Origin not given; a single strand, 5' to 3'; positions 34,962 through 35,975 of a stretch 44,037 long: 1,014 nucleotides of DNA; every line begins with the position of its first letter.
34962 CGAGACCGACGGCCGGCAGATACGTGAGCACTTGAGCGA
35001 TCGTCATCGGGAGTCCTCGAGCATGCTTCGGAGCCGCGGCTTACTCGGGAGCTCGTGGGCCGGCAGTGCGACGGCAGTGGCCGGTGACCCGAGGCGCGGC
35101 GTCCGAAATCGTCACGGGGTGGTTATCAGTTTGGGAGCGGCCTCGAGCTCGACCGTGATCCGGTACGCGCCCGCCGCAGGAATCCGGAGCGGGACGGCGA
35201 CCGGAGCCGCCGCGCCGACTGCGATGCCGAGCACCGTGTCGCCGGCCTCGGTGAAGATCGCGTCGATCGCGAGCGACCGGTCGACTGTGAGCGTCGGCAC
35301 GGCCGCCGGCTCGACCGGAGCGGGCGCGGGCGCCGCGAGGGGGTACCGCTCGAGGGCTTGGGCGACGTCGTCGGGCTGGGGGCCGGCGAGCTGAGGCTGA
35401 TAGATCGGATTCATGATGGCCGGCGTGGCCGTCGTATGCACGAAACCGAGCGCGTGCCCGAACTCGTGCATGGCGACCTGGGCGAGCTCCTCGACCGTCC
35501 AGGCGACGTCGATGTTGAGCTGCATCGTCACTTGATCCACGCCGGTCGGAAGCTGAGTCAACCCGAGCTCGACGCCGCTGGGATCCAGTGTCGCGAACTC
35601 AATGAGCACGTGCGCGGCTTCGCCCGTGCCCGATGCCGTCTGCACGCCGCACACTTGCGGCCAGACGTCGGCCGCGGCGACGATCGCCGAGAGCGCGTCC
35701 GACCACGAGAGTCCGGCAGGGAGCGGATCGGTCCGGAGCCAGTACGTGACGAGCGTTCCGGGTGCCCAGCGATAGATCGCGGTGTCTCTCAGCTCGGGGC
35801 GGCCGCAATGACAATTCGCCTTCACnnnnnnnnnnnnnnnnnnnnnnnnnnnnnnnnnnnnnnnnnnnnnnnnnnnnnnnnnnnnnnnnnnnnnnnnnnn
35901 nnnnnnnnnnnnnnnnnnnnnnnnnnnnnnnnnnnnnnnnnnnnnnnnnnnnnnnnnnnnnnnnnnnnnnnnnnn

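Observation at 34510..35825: Lysis-cassette position occupied by a matrixin-type metzincin; no recognisable muramidase, amidase or transglycosylase anywhere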

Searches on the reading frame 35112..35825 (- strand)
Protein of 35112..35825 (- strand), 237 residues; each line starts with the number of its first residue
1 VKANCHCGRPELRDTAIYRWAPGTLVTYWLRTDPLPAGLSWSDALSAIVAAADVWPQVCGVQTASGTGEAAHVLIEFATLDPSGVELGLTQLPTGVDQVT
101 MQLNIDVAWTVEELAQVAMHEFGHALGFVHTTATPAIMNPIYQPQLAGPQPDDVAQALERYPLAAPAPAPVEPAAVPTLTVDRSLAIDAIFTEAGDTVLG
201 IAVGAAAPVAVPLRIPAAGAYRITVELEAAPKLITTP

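Call 4: search_protein_families(library=pfam, proteins=[window:35112-35825:-], max_evalue=0.1)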
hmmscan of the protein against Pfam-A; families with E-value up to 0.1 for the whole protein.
window:35112-35825:- (237 aa): 7 families
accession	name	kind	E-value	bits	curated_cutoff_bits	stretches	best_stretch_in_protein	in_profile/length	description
PF00413.30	Peptidase_M10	-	6.4e-12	46.1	24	1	24-155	5-152/159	Matrixin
PF13688.12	Reprolysin_5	-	0.0025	18.5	27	1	96-133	131-160/196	Metallo-peptidase family M12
PF16313.11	DUF4953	-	0.011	15.5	24.2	1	112-132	11-31/316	Met-zincin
PF13582.12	Reprolysin_3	-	0.032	15.2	22.4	1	104-131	96-123/123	Metallo-peptidase family M12B Reprolysin-like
PF01400.30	Astacin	-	0.037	14.1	22.5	1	115-132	79-96/189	Astacin (Peptidase family M12A)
PF12044.14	Metallopep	-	0.085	11.8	27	0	118-142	318-340/427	Putative peptidase family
PF13574.12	Reprolysin_2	-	0.098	12.9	27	0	99-134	110-145/195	Metallo-peptidase family M12B Reprolysin-like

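Call 5: search_protein_families(library=phrogs, proteins=[window:35112-35825:-], max_evalue=0.1)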
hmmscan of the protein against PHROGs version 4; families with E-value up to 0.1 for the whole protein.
window:35112-35825:- (237 aa): 1 family
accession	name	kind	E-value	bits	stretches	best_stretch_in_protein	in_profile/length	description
phrog_2767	-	unknown function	0.023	14.5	1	107-139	156-188/442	-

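Call 13: find_homologous_proteins(query=window:35112-35825:-, max_evalue=0.001)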
Query window:35112-35825:- (237 aa): 6 proteins with E <= 0.001 among 8000 candidates.
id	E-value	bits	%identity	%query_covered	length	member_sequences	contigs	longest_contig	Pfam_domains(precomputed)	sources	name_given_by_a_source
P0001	1.6e-149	514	100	100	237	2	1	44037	PF00413.31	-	-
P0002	3.4e-73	265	57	96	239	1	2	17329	PF00413.31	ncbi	-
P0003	2.5e-43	167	55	68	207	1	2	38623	PF00413.31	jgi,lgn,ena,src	-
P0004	4.6e-41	159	45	85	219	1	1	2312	PF00413.31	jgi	jgi:hypothetical protein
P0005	2.7e-16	78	36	66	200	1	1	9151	-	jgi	jgi:hypothetical protein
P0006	2.5e-9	56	33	88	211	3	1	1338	PF00413.31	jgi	jgi:hypothetical protein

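Call 14: search_solved_structures(query=window:35112-35825:-, max_evalue=1, show_alignments=2)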
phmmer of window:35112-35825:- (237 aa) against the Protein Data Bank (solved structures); distinct sequences matched with E-value up to 1: 98 (the best 60 are shown).
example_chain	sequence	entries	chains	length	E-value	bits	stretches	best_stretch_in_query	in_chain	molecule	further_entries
1hv5_A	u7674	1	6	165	1.5e-07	34.9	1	48-146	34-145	STROMELYSIN 3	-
9csx_A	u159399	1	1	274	1.6e-05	28.2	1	46-182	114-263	Stromelysin-2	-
1fbl_A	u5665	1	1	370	4.9e-05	26.6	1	113-197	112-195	FIBROBLAST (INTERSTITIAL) COLLAGENASE (MMP-1)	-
4fu4_A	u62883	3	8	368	0.00018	24.8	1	113-199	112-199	Collagenase 3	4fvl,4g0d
4wzv_A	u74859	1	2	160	0.00054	23.2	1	114-149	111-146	Matrix metalloproteinase-9,Matrix metalloproteinase-9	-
4xct_A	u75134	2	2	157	0.00054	23.2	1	114-149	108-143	Matrix metalloproteinase-9,Matrix metalloproteinase-9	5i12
2jsd_A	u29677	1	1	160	0.00055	23.2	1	114-144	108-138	Matrix metalloproteinase-20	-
4h2e_A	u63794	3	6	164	0.00056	23.2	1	114-149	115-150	Matrix metalloproteinase-9 | Matrix metalloproteinase-9,Matrix metalloproteinase-9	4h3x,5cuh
3v96_B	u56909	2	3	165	0.00064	23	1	80-143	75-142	Stromelysin-2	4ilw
1gkc_A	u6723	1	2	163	0.00068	22.9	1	114-149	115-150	92 KDA TYPE IV COLLAGENASE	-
1q3a_A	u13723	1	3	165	0.00074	22.8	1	99-143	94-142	Stromelysin-2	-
1su3_A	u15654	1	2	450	0.00086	22.6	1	113-197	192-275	Interstitial collagenase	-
1hfs_A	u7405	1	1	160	0.0009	22.5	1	101-143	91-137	STROMELYSIN-1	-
5ue3_A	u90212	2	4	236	0.0009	22.5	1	114-149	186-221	Matrix metalloproteinase-9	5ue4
2jnp_A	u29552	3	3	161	0.00092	22.5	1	101-143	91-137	Matrix metalloproteinase-3 | Stromelysin-1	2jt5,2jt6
1slm_A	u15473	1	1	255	0.0017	21.6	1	84-143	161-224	STROMELYSIN-1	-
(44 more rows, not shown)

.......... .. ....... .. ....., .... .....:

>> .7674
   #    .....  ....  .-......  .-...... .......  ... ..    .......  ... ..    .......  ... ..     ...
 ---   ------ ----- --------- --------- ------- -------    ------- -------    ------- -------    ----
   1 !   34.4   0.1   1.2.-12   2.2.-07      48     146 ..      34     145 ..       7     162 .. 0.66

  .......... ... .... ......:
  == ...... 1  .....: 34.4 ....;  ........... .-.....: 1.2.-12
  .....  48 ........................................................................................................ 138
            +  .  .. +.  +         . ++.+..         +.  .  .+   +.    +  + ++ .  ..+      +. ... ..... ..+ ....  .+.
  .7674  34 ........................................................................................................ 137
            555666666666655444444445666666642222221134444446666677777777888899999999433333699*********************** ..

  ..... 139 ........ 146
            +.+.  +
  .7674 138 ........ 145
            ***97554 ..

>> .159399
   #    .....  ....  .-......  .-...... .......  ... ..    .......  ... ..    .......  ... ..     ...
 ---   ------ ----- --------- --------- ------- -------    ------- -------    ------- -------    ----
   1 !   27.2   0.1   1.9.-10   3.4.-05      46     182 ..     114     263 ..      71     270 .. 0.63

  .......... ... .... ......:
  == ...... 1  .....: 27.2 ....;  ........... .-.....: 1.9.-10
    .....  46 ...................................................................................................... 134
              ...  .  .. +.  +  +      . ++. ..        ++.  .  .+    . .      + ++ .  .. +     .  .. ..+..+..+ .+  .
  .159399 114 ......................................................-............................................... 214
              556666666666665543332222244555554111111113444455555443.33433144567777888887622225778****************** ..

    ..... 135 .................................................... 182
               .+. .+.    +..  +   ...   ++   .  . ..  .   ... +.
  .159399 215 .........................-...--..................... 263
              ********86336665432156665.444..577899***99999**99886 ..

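Call 15: find_encoding_contigs(protein=P0002, flank=10000, max_places=3)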
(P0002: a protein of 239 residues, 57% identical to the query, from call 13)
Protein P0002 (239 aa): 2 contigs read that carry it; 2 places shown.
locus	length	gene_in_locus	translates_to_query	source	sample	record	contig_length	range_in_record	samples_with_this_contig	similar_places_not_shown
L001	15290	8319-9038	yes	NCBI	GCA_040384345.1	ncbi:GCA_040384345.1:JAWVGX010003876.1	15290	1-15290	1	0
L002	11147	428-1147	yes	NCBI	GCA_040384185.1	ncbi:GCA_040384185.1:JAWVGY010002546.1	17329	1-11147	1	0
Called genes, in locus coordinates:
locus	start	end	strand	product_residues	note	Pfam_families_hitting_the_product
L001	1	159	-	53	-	?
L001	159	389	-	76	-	-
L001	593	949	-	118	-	-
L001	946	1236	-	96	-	PF22253:DUF6948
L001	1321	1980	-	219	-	-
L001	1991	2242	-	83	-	-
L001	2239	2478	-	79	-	-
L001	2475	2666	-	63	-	-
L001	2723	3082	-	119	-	-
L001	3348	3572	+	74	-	-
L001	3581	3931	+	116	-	-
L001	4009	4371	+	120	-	-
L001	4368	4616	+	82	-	-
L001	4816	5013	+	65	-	PF12840:HTH_20, PF01022:HTH_5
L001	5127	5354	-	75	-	PF13560:HTH_31 (weak)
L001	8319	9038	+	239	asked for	PF00413:Peptidase_M10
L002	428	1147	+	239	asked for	PF00413:Peptidase_M10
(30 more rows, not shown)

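Call 16: find_encoding_contigs(protein=P0003, flank=10000, max_places=3)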
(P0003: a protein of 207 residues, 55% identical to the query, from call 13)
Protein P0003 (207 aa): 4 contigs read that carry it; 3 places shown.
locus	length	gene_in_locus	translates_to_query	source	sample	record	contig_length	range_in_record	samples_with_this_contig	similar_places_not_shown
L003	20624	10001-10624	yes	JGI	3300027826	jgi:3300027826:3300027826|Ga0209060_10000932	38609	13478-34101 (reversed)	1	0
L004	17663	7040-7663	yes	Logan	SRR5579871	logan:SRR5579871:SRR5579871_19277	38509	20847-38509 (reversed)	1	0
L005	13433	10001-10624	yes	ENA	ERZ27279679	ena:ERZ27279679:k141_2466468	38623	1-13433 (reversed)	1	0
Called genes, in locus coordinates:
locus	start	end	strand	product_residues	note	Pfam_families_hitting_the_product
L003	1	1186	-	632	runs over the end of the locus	-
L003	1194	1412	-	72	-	-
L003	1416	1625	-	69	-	-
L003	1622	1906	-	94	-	-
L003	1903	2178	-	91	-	-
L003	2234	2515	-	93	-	-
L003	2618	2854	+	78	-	-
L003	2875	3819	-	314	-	PF00589:Phage_integrase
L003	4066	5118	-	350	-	-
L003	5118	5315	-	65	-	-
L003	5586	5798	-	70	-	-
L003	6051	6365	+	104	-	-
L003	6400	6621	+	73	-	-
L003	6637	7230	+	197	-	-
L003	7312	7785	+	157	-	-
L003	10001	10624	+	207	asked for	PF00413:Peptidase_M10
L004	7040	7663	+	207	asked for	PF00413:Peptidase_M10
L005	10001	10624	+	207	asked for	PF00413:Peptidase_M10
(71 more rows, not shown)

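Call 17: find_encoding_contigs(protein=P0005, flank=10000, max_places=3)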
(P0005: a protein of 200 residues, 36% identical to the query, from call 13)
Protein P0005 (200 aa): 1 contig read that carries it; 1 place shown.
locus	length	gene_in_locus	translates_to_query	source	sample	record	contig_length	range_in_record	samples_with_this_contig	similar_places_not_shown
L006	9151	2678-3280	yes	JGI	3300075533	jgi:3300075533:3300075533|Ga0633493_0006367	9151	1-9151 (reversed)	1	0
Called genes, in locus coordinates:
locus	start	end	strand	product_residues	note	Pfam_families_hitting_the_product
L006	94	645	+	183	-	-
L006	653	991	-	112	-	-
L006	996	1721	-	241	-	PF00239:Resolvase, PF07508:Recombinase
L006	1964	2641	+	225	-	PF04542:Sigma70_r2, PF04545:Sigma70_r4 (weak)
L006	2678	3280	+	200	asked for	-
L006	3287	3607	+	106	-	-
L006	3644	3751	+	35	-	-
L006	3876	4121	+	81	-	-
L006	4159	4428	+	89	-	-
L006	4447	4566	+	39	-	-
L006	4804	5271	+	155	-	-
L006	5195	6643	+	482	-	PF03237:Terminase_6N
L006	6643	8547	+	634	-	PF04860:Phage_portal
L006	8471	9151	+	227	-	?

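Call 21: search_protein_families(library=ncbifam, proteins=[window:35112-35825:-], max_evalue=0.05)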
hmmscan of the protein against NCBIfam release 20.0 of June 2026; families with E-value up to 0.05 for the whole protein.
window:35112-35825:- (237 aa): 5 families
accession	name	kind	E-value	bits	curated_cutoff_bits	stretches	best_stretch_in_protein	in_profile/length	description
NF050131.1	BGluronaseAbsR1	equivalog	5.1e-05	22.4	650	1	70-135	102-165/361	beta-glucuronidase AbsR1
NF038122.1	metallo_LGF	subfamily_domain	0.00079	19.6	80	1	115-140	144-169/274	NF038122 family metalloprotease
NF041905.1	MXAN_2677_2678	equivalog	0.0033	16.5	250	1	113-141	183-211/283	myxosortase-dependent metalloprotease, MXAN_2677/MXAN_2678 family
TIGR03935.1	fragilysin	equivalog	0.011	14.7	190.7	1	57-146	288-370/386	fragilysin family metalloproteinase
NF033823.0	archmetzin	subfamily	0.021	14.8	145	1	107-139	115-147/170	archaemetzincin family Zn-dependent metalloprotease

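Call 23: find_related_loci(query=A1, collection=genome_contigs, flank=10000)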
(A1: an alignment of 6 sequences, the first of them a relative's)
Query A1 (237 aa) in genome_contigs; peptide patterns used: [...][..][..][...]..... (x = any residue, [..] = any of these).
600 stretches matched a pattern (row limit reached: there are more); 54 encode a relative of the query (tblastn E <= 1e-3); 54 distinct loci.
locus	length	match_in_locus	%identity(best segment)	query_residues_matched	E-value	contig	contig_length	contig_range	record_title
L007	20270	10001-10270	30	46-135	4e-9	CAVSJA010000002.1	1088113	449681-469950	MAG: uncultured Chitinophagaceae bacterium isolate MFD02360.bin.2.240 genome assembly, contig: contig_256, whole genome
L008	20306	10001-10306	33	85-170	7e-8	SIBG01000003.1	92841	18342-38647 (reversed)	MAG: Opitutus sp. isolate Baikal-deep-G227 BACOMB-C649, whole genome shotgun sequence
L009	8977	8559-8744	42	108-169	1e-7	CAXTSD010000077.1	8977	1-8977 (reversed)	MAG TPA_asm: uncultured Acetobacteraceae bacterium isolate public_SRR14721966_metawrap_bin.4 genome assembly, contig: pu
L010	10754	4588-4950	30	37-161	3e-7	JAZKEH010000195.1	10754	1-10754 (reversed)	MAG: Pseudomonadota bacterium isolate DC_HB_02_SPN181219-bin025_1 DCHB02SPN_B025_1_000000000195, whole genome shotgun se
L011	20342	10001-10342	31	19-135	3e-7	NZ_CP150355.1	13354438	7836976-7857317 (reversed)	Sorangium sp. So ce1000 chromosome, complete genome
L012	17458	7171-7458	33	79-161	6e-7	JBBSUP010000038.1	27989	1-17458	MAG: Chthoniobacterales bacterium isolate SVL2_sbin.49 SVL2_sbin.49_k141_352652_length_27989_cov_28.6899, whole genome s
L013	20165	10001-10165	44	108-162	8e-7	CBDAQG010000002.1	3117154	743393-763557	MAG: Acetobacteraceae bacterium isolate 28ea58bf-4559-4748-9131-40aa31441f6f genome assembly, contig: contig_2, whole ge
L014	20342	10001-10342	30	14-134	2e-7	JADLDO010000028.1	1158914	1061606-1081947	MAG: Caldilineaceae bacterium isolate SJ28 c_000000499851, whole genome shotgun sequence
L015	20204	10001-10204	41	110-174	2e-6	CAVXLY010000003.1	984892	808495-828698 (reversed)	MAG: uncultured Verrucomicrobiae bacterium isolate MFD02581.bin.2.55 genome assembly, contig: contig_33041, whole genome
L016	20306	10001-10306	35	111-214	2e-6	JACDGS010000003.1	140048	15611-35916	MAG: Chthoniobacterales bacterium isolate MGR_bin418 SD2908_NODE_29_length_140048_cov_1.691490, whole genome shotgun seq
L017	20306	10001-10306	32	111-214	2e-6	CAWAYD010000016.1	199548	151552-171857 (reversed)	MAG: uncultured Verrucomicrobiae bacterium isolate MFD05841.bin.1.162 genome assembly, contig: contig_87086, whole genom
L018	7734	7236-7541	35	113-214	3e-6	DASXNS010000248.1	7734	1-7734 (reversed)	MAG TPA_asm: Chthoniobacterales bacterium isolate SMAG_U5360 k141_7477458, whole genome shotgun sequence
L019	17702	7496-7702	33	90-142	5e-6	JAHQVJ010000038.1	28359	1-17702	MAG: Myxococcales bacterium isolate MAG.005 Posi_005-P12045, whole genome shotgun sequence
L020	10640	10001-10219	33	110-181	4e-6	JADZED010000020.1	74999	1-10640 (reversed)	MAG: Acidobacteria bacterium isolate SJ808 c_000000421369, whole genome shotgun sequence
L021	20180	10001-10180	41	112-169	4e-6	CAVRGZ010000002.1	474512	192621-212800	MAG: uncultured Verrucomicrobiae bacterium isolate MFD05442.bin.2.237 genome assembly, contig: contig_14717, whole genom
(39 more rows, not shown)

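Call 24: find_related_loci(query=A1, collection=viral_contigs, flank=10000)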
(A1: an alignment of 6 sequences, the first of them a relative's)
Query A1 (237 aa) in viral_contigs; peptide patterns used: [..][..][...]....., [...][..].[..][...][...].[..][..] (x = any residue, [..] = any of these).
158 stretches matched a pattern; 5 encode a relative of the query (tblastn E <= 1e-3); 5 distinct loci.
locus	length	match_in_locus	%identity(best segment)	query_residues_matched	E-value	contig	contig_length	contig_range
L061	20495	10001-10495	54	1-161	1e-42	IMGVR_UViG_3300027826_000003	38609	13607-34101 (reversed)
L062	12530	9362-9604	31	76-156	2e-10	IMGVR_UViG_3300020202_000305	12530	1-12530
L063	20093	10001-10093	48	110-140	2e-5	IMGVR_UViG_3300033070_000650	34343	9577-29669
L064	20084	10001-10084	59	114-142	3e-5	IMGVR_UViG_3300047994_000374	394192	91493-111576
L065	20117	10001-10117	47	98-135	5e-5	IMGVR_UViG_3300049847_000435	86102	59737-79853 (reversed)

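Call 31: search_protein_representatives(alignment_id=A1)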
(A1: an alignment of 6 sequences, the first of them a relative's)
Query: 6 sequences, 216 profile positions. Proteins with E-value up to 0.001 (for the whole library): 5661; up to 1e-10: 836; up to 1e-30: 32. The best 150 are listed.
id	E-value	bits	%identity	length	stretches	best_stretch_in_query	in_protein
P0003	4.4e-96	337.0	-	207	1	2-214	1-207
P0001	3.0e-92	324.4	-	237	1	2-216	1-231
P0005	3.8e-78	278.4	-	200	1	7-215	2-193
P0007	1.8e-65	236.9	-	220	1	1-211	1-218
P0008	1.2e-57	211.3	-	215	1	1-210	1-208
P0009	5.1e-57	209.3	-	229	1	8-212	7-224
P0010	1.6e-50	188.1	-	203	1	7-212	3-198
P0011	2.1e-50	187.7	-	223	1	4-211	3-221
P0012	1.3e-49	185.1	-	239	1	4-211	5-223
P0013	1.6e-48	181.5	-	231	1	1-212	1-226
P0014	8.7e-48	179.1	-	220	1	13-197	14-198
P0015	4.1e-46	173.7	-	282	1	7-201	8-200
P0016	9.9e-45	169.1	-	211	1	5-212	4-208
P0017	1.4e-43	165.4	-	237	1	7-211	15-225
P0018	1.9e-43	165.0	-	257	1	3-177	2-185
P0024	6.2e-38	146.9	-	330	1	4-212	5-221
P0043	3.3e-27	111.9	-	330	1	7-183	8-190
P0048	9.6e-26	107.1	-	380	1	8-185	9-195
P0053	2.3e-25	105.8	-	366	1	17-187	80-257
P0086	4.0e-22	95.2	-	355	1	16-187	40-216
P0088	7.6e-22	94.3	-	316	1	7-187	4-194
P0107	1.2e-20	90.4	-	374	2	119-186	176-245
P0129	9.5e-20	87.5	-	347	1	21-178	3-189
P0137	2.4e-19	86.2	-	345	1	48-208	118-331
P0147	4.4e-19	85.3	-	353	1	14-188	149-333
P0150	5.1e-19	85.1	-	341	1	1-180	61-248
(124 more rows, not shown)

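Call 34: search_dna_similar(query=window:35112-35825:-, collection=phages, mode=protein, max_evalue=0.001, max_rows=25)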
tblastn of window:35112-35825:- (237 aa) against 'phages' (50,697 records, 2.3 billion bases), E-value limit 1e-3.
No match.

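Call 37: predict_structure(alignment_id=A1)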
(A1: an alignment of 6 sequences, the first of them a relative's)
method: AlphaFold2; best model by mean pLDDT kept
length: 237 residues; sequences in the alignment: 6
mean_pLDDT: 73.1   pTM: 0.62
mean pLDDT of the five models: 73.1, 72.5, 69.4, 69.0, 68.2
residues with pLDDT >= 90: 18; 70-90: 136; 50-70: 55; < 50: 28
segments of 3 or more residues with pLDDT < 50: 10-14, 84-86, 88-94, 231-237
pLDDT, mean of each block of 10 residues (from residue 1): 53 53 86 87 91 88 81 85 50 59 85 88 83 72 77 88 70 52 71 77 62 81 70 36
secondary structure, 60 per line:
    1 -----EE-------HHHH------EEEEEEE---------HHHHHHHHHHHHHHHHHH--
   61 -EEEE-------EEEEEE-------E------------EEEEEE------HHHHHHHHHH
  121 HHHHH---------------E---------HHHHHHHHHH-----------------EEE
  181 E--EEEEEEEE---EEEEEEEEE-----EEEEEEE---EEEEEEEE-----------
elements in order: H15-18 E25-31 H41-58 E62-65 E73-78 E99-104 H111-125 H151-160 E178-181 E184-191 E195-203 E209-215 E219-226
